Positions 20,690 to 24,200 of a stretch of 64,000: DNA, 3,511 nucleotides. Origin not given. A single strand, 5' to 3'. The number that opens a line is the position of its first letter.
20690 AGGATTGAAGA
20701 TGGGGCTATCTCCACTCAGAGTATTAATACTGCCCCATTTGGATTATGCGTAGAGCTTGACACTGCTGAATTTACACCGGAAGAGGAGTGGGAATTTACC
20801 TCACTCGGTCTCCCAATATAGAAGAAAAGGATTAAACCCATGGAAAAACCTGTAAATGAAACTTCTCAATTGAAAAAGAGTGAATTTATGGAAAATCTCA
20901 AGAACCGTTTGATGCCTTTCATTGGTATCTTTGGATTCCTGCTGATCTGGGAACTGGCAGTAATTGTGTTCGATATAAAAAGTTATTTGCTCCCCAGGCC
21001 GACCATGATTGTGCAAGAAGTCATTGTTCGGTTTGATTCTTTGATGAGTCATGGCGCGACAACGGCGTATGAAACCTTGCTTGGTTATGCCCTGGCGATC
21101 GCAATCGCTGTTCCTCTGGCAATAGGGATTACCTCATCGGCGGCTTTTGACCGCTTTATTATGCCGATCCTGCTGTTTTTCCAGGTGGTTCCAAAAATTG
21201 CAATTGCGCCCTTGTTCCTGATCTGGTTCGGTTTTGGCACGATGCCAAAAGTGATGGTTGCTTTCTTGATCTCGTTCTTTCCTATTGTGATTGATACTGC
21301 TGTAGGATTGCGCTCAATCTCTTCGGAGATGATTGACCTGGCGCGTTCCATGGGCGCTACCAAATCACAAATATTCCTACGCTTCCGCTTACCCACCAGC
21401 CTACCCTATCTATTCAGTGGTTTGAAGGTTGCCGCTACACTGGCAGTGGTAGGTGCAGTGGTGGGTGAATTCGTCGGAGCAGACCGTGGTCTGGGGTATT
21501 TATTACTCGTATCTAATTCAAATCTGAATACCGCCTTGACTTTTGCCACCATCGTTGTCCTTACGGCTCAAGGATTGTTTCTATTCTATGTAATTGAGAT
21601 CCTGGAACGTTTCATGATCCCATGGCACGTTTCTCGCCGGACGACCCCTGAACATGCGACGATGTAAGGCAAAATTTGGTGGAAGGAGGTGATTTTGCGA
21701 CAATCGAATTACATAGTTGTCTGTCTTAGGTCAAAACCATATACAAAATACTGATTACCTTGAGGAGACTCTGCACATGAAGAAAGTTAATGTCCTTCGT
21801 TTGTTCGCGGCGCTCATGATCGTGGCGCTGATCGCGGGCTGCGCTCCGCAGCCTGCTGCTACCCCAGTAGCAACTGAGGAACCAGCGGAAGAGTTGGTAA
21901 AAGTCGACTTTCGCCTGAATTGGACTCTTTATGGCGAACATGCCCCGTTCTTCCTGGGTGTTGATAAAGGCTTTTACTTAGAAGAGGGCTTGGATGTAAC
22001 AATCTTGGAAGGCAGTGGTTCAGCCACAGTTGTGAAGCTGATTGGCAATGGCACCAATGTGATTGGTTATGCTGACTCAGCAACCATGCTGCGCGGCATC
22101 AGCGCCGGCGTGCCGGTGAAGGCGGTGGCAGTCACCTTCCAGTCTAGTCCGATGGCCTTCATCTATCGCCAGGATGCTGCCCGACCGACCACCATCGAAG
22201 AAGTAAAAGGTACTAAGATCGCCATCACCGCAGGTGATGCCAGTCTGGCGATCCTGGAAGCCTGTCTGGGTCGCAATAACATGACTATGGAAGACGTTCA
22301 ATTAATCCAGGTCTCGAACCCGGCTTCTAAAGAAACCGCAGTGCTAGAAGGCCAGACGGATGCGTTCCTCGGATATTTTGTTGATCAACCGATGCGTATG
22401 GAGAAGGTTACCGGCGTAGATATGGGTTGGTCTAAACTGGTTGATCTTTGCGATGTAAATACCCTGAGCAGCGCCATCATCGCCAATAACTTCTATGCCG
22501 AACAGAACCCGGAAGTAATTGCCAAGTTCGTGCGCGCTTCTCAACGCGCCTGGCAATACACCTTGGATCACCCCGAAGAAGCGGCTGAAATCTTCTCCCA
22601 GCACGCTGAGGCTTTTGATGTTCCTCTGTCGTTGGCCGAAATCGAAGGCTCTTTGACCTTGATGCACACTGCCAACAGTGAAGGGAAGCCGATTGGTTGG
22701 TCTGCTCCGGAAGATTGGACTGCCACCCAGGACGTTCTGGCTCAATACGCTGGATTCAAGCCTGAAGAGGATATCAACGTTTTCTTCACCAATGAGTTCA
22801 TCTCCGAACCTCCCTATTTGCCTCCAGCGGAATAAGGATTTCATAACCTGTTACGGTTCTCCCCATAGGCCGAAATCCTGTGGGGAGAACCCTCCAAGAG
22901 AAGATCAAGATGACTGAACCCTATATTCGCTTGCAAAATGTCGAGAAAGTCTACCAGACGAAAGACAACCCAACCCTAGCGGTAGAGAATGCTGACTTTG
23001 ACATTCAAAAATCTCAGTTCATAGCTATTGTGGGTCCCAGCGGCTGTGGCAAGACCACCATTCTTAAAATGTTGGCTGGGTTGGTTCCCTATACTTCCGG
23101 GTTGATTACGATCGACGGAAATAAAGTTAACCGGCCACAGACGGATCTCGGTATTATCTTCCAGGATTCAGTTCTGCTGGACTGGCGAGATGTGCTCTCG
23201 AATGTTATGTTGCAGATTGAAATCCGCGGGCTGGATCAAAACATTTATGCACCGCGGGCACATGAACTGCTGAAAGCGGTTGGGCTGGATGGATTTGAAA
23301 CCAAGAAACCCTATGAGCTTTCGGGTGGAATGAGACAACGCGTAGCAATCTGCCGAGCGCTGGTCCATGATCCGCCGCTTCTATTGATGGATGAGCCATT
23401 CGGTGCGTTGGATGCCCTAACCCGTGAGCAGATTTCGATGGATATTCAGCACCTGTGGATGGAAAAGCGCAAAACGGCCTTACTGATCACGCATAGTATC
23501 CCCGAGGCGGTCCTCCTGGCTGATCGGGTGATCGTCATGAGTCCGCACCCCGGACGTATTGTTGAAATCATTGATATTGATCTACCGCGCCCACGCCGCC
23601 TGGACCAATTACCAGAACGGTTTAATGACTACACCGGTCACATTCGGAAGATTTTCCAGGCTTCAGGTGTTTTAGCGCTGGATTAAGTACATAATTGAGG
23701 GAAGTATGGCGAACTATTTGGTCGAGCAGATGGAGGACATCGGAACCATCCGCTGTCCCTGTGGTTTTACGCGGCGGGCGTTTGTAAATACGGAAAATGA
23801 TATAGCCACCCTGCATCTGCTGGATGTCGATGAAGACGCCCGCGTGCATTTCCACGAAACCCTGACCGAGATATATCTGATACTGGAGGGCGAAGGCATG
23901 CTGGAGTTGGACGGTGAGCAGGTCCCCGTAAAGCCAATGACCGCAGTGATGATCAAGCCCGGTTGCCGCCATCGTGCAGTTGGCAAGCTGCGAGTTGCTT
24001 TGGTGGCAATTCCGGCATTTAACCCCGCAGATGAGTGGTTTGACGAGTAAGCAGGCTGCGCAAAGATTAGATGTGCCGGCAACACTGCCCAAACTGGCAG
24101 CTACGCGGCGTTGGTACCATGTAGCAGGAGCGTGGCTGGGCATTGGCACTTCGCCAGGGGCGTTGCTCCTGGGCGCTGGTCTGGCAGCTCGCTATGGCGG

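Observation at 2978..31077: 28-kb orphan catabolic island joining uronate, CoA-thioester, Zn-thiol and enolase chemistries: candidate undescribed pathway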

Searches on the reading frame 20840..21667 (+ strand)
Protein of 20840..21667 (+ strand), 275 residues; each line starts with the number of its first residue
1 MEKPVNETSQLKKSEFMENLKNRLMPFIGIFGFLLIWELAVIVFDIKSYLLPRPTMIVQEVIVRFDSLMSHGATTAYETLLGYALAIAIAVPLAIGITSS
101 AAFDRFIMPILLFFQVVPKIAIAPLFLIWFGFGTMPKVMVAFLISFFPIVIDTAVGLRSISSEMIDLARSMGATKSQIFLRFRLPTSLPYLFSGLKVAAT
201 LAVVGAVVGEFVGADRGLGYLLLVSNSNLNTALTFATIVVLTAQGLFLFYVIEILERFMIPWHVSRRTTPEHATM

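Call 4: search_protein_families(library=pfam, proteins=[window:20840-21667:+])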
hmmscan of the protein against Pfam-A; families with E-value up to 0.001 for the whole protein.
window:20840-21667:+ (275 aa): 1 family
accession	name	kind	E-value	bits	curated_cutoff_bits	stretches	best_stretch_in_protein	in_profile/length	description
PF00528.27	BPD_transp_1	-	1.7e-28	100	26.4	1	91-259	2-182/184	Binding-protein-dependent transport system inner membrane component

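Call 7: search_protein_families(library=ncbifam, proteins=[window:20840-21667:+], max_evalue=0.00001)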
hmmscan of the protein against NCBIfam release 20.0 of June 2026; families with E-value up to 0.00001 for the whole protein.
window:20840-21667:+ (275 aa): 7 families
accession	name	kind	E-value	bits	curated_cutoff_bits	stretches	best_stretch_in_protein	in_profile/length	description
NF040733.1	ABC_perm_U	equivalog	9.9e-33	113.7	295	1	19-264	4-250/251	ABC transporter permease subunit SaoP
NF008470.0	PRK11365.1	equivalog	5.4e-27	94.8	347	1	20-265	8-255/263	aliphatic sulfonate ABC transporter permease SsuC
NF007545.0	PRK10160.1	equivalog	5.1e-26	91.7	342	1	5-264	5-272/275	taurine ABC transporter permease TauC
TIGR01183.1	ntrB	equivalog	3.2e-21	76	209.05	1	81-248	28-195/202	nitrate ABC transporter permease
TIGR03416.1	ABC_choXWV_perm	equivalog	5.4e-16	58.9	363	1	48-237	59-252/267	choline ABC transporter permease subunit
NF008196.0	PRK10952.1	equivalog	2.7e-14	52.8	439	1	39-234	114-307/356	glycine betaine/L-proline ABC transporter permease ProW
TIGR00969.1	3a0106s02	subfamily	8.4e-06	25.4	240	1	135-256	143-270/272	sulfate ABC transporter permease subunit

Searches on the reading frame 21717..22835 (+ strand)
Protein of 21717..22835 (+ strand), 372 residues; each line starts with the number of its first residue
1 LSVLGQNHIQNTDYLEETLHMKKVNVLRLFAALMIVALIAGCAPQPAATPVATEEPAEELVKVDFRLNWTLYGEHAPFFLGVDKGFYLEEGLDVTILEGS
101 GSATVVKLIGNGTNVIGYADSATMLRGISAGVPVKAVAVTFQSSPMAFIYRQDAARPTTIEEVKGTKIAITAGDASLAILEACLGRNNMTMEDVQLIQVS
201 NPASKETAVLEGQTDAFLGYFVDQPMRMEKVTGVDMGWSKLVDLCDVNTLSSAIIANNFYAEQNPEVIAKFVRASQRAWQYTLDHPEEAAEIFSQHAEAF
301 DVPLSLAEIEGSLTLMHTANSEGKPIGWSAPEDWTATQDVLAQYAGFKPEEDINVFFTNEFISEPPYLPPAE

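Call 4: search_protein_families(library=pfam, proteins=[window:21717-22835:+])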
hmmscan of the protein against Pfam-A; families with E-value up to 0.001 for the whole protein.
window:21717-22835:+ (372 aa): 2 families
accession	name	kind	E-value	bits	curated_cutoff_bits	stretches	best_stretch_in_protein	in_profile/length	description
PF09084.16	NMT1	-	9.4e-45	153.6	20.5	1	74-289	3-216/216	NMT1/THI5 like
PF13379.11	NMT1_2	-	4.3e-06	27.2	24.7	1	65-292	8-247/252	NMT1-like family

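Call 7: search_protein_families(library=ncbifam, proteins=[window:21717-22835:+], max_evalue=0.00001)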
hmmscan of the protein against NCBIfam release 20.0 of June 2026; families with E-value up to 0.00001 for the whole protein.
window:21717-22835:+ (372 aa): 4 families
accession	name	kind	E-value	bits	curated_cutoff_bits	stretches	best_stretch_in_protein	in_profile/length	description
TIGR01728.1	SsuA_fam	subfamily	1.5e-19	70.3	163.5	1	74-298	10-232/290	aliphatic sulfonate ABC transporter substrate-binding protein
NF040735.1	SBP_SaoX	equivalog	3e-17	62.7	300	1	80-360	20-290/330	ABC transporter substrate-binding subunit SaoX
TIGR01729.1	taurine_ABC_bnd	equivalog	5.3e-08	32.6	304.25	1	100-286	35-217/300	taurine ABC transporter substrate-binding protein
NF008588.0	PRK11553.1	subfamily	4.4e-06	25.9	299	1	155-294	119-252/319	aliphatic sulfonate ABC transporter substrate-binding protein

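Call 28: search_solved_structures(query=window:21717-22835:+, max_evalue=0.001)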
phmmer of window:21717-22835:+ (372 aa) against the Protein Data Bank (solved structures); distinct sequences matched with E-value up to 0.001: 8.
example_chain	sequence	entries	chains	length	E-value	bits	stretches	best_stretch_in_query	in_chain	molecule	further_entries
4nmy_A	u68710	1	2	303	8.6e-23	84.3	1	62-362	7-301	ABC-type transport system, extracellular solute-binding protein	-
4esw_A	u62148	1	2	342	2.4e-19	73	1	62-295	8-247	Pyrimidine biosynthesis enzyme THI13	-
4esx_A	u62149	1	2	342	2.5e-19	72.9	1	62-295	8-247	Pyrimidine biosynthesis enzyme THI13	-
3ix1_A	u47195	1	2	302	4.6e-18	68.8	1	62-336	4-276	N-formyl-4-amino-5-aminomethyl-2-methylpyrimidine binding protein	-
4h6d_F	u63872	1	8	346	6.8e-18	68.2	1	62-293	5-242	Pyrimidine precursor biosynthesis enzyme THI5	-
4h65_A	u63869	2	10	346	1.9e-17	66.8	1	62-290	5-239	Pyrimidine precursor biosynthesis enzyme THI5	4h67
3qsl_A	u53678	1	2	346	9.1e-08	34.9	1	39-219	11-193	Putative exported protein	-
3uif_A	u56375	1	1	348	0.00028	23.4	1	145-281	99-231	Sulfonate ABC transporter, periplasmic sulfonate-binding protein SsuA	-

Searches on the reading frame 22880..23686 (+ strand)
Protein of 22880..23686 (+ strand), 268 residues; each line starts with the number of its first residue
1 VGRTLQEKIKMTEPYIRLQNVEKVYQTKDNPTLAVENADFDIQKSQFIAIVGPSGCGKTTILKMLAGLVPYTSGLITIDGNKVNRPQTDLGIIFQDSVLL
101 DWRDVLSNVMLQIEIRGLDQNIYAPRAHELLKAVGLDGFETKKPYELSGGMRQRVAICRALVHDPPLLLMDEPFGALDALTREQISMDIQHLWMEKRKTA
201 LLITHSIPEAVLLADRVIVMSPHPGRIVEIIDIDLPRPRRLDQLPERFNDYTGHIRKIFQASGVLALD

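Call 4: search_protein_families(library=pfam, proteins=[window:22880-23686:+])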
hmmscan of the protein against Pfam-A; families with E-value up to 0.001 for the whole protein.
window:22880-23686:+ (268 aa): 8 families
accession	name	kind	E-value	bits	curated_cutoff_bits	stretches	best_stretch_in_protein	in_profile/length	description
PF00005.33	ABC_tran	-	6.2e-33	114.7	25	1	36-174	2-136/137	ABC transporter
PF13401.12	AAA_22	-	7.9e-06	26.7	27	1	44-172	4-92/130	AAA domain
PF13304.12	AAA_21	-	6.3e-05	23.6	27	0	47-68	1-22/304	AAA domain, putative AbiEii toxin, Type IV TA system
PF03215.21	Rad17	-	0.00012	22.6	23.8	1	41-67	41-67/186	Rad17 P-loop domain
PF20720.3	nSTAND3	-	0.00022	21.4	27.2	1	32-66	4-38/155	Novel STAND NTPase 3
PF13476.12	AAA_23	-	0.00033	21.8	27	1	36-65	11-39/201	AAA domain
PF02463.25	SMC_N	-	0.00065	19.6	40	0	44-63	23-42/220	RecF/RecN/SMC N terminal domain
PF24389.1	ORC-CDC6-like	-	0.00098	18.4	27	0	41-66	28-53/571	ORC-CDC6-like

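Call 7: search_protein_families(library=ncbifam, proteins=[window:22880-23686:+], max_evalue=0.00001)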
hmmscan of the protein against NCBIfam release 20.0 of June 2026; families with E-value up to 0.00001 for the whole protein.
window:22880-23686:+ (268 aa): 183 families (the best 25 are shown)
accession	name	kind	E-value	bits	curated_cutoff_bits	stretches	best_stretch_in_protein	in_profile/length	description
NF008421.0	PRK11248.1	equivalog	2.8e-68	230.2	357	1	21-237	4-219/255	taurine ABC transporter ATP-binding subunit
NF040729.1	ABC_ATP_SaoA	equivalog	1.1e-65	221.5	360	1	16-260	2-244/248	ABC transporter ATP-binding protein SaoA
TIGR01184.1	ntrCD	subfamily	1.3e-56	191.8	291.8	1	36-244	2-213/230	nitrate ABC transporter ATP-binding protein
NF008420.0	PRK11247.1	equivalog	1.9e-55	187.8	395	1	16-241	13-226/257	aliphatic sulfonates ABC transporter ATP-binding protein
TIGR01186.1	proV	subfamily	5.6e-53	180.3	326.6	1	32-230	6-211/363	betaine/proline/choline family ABC transporter ATP-binding protein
TIGR03265.1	PhnT2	equivalog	8.1e-52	176.6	457.7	1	14-221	3-209/353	putative 2-aminoethylphosphonate ABC transporter ATP-binding protein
NF008653.0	PRK11650.1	subfamily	1.1e-51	176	432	1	16-221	4-209/357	sn-glycerol-3-phosphate ABC transporter ATP-binding protein UgpC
NF006987.0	PRK09452.1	equivalog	1.1e-48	165.9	482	1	4-221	6-222/378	spermidine/putrescine ABC transporter ATP-binding protein PotA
NF043075.1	MMSYN1_0197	equivalog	3.1e-46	157.9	550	1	16-221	3-207/341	spermidine/putrescine ABC transporter ATP-binding protein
TIGR00968.1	3a0106s01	subfamily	5.5e-46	157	342.75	1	18-229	3-211/237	sulfate ABC transporter ATP-binding protein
NF040840.2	tungstate_WtpC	equivalog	1.3e-43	149.6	440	1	27-230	8-212/347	tungstate ABC transporter ATP-binding protein WtpC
TIGR01187.1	potA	subfamily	2.8e-43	148.2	355.6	1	50-230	1-182/325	polyamine ABC transporter ATP-binding protein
TIGR02673.1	FtsE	equivalog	3.3e-42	144.6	264.85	1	16-208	2-198/214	cell division ATP-binding protein FtsE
NF008233.0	PRK11000.1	equivalog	2.9e-41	141.5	568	1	16-221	4-208/369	maltose/maltodextrin ABC transporter ATP-binding protein MalK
TIGR02211.1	LolD_lipo_ex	equivalog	4.6e-41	140.7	307.75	1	16-208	2-203/221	lipoprotein-releasing ABC transporter ATP-binding protein LolD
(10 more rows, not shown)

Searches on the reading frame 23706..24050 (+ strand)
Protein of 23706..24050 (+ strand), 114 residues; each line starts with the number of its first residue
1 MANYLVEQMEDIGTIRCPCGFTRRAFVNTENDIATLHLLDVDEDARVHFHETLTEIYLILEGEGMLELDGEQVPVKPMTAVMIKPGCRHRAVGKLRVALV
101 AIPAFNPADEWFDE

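Call 59: search_protein_families(library=pfam, proteins=[window:23706-24050:+], max_evalue=0.001)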
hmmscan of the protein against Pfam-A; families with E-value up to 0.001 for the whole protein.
window:23706-24050:+ (114 aa): 2 families
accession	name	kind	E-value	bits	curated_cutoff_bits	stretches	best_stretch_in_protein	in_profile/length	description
PF07883.17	Cupin_2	-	2.1e-09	37.4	27.2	1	40-91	6-56/70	Cupin domain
PF02311.25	AraC_binding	-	4.9e-05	23.5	21.1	1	46-90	17-60/135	AraC-like ligand binding domain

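Call 72: search_solved_structures(query=window:23706-24050:+, max_evalue=1, show_alignments=3)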
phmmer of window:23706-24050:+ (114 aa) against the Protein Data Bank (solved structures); distinct sequences matched with E-value up to 1: 31.
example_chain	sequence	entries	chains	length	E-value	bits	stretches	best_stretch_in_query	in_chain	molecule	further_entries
4h7l_A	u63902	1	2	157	1.6e-21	79.7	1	9-113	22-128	uncharacterized protein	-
5njn_A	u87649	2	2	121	7.1e-05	26.1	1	49-110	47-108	Putative cupin_2 domain-containing isomerase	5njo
5oo4_A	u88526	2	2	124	7.5e-05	26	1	49-110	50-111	Putative cupin_2 domain-containing isomerase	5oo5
5ooa_A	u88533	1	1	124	7.6e-05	26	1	49-110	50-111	Putative cupin_2 domain-containing isomerase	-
5oo8_A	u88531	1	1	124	9.6e-05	25.7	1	49-110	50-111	Putative cupin_2 domain-containing isomerase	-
5oo9_A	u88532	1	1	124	0.00022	24.5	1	51-110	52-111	Putative cupin_2 domain-containing isomerase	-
3cew_A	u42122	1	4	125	0.0011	22.2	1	46-87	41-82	Uncharacterized cupin protein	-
8hfb_A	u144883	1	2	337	0.0029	20.9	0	47-78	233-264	Quercetin 2,3-dioxygenase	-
1y3t_A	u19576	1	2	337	0.0056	20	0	47-81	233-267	Hypothetical protein yxaG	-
7zvm_A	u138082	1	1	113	0.0059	19.9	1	43-95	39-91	Mannose-6-phosphate isomerase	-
2h0v_A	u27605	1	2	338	0.0059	19.9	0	47-81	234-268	Quercetin 2,3-dioxygenase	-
1o4t_A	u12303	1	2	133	0.0083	19.4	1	43-89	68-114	putative oxalate decarboxylase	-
7zvy_G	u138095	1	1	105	0.0084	19.4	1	43-93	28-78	Cupin_2 domain-containing protein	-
7zvy_E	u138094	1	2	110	0.009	19.3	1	42-93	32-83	Cupin_2 domain-containing protein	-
7zvy_B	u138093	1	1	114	0.0094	19.3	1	42-93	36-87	Cupin_2 domain-containing protein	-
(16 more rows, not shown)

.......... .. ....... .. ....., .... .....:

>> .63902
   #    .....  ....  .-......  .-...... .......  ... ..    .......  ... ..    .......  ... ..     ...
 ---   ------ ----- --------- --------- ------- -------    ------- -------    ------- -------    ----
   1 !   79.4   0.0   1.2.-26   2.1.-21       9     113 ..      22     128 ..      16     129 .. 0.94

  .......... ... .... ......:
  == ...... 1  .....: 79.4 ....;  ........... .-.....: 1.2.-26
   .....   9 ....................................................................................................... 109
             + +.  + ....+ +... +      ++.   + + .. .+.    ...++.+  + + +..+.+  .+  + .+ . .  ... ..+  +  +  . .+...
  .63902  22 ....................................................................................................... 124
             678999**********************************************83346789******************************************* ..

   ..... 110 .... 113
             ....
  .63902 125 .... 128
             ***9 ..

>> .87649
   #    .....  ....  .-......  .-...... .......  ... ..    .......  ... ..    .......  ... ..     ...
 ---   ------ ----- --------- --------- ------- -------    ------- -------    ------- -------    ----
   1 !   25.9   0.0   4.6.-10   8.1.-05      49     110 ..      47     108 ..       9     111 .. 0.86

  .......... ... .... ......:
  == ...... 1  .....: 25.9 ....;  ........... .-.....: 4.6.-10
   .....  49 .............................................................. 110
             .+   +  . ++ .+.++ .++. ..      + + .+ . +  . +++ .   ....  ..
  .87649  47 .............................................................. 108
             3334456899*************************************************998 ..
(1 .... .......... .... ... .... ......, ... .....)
